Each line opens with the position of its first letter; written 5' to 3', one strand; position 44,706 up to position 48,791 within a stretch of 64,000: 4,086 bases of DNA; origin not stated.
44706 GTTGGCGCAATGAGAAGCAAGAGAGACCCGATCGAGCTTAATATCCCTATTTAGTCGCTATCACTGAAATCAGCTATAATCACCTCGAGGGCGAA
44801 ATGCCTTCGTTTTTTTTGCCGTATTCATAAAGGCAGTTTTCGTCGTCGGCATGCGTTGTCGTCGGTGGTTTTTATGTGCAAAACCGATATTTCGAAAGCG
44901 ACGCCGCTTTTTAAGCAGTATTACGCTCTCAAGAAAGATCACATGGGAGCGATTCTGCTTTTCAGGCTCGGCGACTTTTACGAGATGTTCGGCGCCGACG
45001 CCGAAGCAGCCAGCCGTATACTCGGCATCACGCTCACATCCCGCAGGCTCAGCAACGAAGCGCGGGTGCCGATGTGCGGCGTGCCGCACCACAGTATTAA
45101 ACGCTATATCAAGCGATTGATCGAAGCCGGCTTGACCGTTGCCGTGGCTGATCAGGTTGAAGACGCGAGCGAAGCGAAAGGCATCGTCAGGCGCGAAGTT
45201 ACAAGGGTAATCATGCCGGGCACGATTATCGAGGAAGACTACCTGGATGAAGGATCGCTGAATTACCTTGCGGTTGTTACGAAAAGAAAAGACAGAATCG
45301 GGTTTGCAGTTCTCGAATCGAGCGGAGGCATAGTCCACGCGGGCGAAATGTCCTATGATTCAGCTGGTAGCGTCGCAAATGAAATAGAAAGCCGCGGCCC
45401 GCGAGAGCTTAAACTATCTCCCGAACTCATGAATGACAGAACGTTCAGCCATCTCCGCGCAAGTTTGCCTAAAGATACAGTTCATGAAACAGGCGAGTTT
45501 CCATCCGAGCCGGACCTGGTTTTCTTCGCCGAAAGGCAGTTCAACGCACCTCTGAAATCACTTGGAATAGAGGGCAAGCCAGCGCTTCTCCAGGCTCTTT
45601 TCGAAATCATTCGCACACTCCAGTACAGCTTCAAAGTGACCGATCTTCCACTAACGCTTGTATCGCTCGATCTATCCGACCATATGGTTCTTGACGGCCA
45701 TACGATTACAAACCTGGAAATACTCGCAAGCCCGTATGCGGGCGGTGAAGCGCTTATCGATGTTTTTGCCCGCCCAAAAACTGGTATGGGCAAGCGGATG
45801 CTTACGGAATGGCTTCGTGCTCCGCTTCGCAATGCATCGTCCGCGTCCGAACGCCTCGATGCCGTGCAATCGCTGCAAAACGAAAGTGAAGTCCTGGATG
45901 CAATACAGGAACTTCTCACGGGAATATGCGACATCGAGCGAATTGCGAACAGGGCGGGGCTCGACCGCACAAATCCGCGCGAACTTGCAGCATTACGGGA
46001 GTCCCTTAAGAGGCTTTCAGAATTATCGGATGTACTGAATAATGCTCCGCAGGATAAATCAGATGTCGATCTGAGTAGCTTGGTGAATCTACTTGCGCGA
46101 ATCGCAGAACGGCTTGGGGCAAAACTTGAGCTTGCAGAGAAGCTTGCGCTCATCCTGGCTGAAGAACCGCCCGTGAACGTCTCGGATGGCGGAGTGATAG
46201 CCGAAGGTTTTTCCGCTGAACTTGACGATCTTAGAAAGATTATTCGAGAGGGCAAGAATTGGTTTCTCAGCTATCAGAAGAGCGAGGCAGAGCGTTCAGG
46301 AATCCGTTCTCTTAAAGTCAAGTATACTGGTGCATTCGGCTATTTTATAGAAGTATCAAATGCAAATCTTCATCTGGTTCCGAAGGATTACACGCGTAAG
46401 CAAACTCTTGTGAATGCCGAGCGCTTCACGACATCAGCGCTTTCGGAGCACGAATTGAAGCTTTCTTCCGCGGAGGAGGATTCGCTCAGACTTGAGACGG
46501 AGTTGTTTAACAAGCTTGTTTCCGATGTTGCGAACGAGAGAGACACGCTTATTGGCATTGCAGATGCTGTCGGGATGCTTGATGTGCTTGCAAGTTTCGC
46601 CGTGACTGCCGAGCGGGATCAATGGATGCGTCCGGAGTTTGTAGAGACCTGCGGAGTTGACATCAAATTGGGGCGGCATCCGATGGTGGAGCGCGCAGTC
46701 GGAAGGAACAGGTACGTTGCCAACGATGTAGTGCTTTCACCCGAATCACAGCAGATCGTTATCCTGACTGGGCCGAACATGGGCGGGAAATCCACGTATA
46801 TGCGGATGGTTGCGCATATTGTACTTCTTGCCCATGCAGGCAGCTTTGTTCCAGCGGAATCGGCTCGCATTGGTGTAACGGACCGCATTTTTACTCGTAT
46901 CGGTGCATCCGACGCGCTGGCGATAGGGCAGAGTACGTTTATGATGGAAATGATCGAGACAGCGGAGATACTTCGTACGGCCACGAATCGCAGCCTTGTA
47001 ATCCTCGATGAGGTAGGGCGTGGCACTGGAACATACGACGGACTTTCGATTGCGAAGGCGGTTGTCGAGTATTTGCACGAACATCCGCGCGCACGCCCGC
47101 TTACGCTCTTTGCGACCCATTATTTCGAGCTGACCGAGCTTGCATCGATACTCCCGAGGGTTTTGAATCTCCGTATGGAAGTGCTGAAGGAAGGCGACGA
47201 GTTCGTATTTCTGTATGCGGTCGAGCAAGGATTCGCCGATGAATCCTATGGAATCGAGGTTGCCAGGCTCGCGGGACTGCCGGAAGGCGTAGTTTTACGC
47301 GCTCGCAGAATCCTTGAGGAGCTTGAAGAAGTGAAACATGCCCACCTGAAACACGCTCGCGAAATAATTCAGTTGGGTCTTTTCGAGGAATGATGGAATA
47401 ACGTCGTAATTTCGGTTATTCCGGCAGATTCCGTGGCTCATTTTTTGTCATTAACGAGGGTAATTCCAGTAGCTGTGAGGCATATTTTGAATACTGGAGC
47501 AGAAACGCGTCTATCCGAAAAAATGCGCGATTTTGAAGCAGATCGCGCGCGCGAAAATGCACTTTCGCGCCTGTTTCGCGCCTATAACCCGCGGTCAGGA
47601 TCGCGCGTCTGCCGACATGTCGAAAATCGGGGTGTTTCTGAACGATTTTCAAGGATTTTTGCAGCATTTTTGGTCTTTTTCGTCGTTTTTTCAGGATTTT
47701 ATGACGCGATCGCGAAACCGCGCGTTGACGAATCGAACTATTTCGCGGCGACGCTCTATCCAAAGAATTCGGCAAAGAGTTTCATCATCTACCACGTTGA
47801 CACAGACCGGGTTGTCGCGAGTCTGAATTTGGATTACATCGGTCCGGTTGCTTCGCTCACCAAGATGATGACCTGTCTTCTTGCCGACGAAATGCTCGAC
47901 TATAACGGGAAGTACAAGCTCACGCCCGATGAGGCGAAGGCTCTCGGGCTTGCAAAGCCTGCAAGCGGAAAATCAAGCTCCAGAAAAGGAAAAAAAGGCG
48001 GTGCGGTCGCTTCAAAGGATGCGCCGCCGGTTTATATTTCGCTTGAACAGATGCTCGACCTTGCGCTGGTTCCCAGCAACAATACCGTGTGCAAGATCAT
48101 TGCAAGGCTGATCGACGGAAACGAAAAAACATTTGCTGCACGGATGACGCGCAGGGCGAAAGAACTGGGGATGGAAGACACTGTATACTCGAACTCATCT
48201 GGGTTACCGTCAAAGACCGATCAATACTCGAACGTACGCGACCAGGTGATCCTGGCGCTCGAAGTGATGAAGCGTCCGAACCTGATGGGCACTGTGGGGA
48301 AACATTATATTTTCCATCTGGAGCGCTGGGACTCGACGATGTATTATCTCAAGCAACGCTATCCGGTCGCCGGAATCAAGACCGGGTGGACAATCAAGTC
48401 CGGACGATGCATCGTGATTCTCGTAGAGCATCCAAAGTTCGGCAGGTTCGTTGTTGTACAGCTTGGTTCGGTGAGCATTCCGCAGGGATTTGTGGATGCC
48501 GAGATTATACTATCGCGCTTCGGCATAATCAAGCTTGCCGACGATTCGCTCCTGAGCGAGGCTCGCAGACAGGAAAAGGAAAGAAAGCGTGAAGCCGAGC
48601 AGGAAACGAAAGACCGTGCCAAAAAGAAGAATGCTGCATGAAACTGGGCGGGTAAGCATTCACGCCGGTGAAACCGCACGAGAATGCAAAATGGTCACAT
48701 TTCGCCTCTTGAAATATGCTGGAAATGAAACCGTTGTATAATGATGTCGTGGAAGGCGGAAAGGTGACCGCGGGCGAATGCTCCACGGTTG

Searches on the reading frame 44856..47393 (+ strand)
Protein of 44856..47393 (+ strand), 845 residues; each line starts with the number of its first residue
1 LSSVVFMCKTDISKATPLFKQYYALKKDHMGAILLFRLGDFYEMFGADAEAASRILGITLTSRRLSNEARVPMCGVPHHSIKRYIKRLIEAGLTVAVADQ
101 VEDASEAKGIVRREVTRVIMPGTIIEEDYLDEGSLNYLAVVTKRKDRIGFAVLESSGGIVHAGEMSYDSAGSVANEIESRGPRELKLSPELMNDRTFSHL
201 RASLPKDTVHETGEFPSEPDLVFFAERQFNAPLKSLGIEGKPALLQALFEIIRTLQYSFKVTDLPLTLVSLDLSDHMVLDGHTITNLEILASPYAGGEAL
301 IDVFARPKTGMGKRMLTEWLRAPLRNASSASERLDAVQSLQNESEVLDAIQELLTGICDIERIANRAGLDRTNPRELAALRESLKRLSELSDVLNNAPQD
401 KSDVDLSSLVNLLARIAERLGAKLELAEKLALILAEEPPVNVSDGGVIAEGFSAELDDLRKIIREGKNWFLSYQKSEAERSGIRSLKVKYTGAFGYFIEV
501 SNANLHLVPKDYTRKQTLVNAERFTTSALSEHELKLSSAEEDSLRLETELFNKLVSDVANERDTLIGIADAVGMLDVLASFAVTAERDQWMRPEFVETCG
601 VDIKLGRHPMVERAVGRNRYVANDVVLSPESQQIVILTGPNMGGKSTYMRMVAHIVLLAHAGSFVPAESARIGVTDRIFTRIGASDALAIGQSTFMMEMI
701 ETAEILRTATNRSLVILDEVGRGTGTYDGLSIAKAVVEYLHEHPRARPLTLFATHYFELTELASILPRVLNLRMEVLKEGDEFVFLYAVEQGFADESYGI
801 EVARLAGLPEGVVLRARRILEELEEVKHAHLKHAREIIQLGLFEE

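Call 18: search_protein_families(library=pfam, proteins=[window:44856-47393:+], max_evalue=0.001)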
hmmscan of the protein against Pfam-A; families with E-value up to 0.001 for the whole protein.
window:44856-47393:+ (845 aa): 5 families
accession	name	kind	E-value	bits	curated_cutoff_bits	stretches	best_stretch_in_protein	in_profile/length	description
PF00488.27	MutS_V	-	3.5e-80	268.9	30.2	1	635-824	1-188/188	MutS domain V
PF01624.25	MutS_I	-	6.9e-41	139.5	20.6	1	16-127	1-112/113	MutS domain I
PF05192.23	MutS_III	-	3.2e-38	132.4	34.1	1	282-582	1-194/194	MutS domain III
PF05190.23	MutS_IV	-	9.7e-28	96.7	22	1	451-541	1-91/92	MutS family domain IV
PF05188.22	MutS_II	-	0.00036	21.4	25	0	136-253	1-119/133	MutS domain II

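Call 67: find_homologous_proteins(query=window:44856-47393:+, max_evalue=1e-50)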
Query window:44856-47393:+ (845 aa): 7473 proteins with E <= 1e-50 among 8000 candidates; the best 120 are listed.
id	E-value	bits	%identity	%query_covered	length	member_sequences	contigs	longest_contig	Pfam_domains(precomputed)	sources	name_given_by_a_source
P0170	0.0e+0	1816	99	99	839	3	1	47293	PF01624.26,PF05192.24,PF05190.24,PF00488.28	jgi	-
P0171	0.0e+0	1190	66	99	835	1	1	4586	PF01624.26,PF05192.24,PF05190.24,PF00488.28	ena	-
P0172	0.0e+0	1190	66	99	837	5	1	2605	PF01624.26,PF05192.24,PF05190.24,PF00488.28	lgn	-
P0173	0.0e+0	1149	64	98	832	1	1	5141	PF01624.26,PF05192.24,PF05190.24,PF00488.28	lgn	-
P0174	0.0e+0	1137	62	98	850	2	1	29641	PF01624.26,PF05192.24,PF05190.24,PF00488.28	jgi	jgi:DNA mismatch repair protein MutS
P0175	1.2e-228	779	49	98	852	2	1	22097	PF01624.26,PF05192.24,PF05188.24,PF05190.24,PF00488.28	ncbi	-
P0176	3.8e-228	778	49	98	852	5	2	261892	PF01624.26,PF05192.24,PF05188.24,PF05190.24,PF00488.28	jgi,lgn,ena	-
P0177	6.8e-220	750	48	98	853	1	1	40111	PF01624.26,PF05192.24,PF05188.24,PF05190.24,PF00488.28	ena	-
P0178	2.1e-218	745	48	99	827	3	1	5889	PF01624.26,PF05192.24,PF05188.24,PF05190.24,PF00488.28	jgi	-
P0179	2.0e-214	732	47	99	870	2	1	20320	PF01624.26,PF05192.24,PF05188.24,PF05190.24,PF00488.28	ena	-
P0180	2.2e-212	726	46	99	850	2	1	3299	PF01624.26,PF05192.24,PF05188.24,PF05190.24,PF00488.28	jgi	jgi:DNA mismatch repair protein MutS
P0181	4.9e-206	705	46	99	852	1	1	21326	PF01624.26,PF05192.24,PF05188.24,PF05190.24,PF00488.28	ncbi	-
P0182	1.9e-204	699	48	89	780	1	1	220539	PF01624.26,PF05192.24,PF05188.24,PF05190.24,PF00488.28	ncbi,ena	-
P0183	9.0e-197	674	45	96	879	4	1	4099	PF01624.26,PF05192.24,PF05188.24,PF05190.24,PF00488.28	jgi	jgi:DNA mismatch repair protein MutS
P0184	8.3e-195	667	44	98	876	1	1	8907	PF01624.26,PF05192.24,PF05188.24,PF05190.24,PF00488.28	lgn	-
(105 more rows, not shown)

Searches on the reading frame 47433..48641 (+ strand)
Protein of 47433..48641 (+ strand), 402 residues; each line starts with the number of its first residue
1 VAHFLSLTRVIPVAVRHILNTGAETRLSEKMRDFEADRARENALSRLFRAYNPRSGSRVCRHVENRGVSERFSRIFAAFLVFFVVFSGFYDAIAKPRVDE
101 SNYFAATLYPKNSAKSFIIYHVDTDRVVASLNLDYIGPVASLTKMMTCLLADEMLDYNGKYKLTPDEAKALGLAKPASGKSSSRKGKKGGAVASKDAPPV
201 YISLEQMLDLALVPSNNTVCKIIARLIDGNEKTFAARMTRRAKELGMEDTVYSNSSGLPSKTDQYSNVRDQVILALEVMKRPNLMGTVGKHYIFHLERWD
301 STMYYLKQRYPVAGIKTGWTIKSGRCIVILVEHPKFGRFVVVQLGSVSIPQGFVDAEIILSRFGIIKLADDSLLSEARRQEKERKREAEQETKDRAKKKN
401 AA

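Call 18: search_protein_families(library=pfam, proteins=[window:47433-48641:+], max_evalue=0.001)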
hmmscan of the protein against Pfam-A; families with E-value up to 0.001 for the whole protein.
window:47433-48641:+ (402 aa): 2 families
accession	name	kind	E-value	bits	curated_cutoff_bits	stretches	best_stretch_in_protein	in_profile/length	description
PF00768.25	Peptidase_S11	-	1.8e-27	96.8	27.6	1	110-329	8-221/239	D-alanyl-D-alanine carboxypeptidase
PF13354.11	Beta-lactamase2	-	0.00065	19.5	22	0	120-271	5-139/214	Beta-lactamase enzyme family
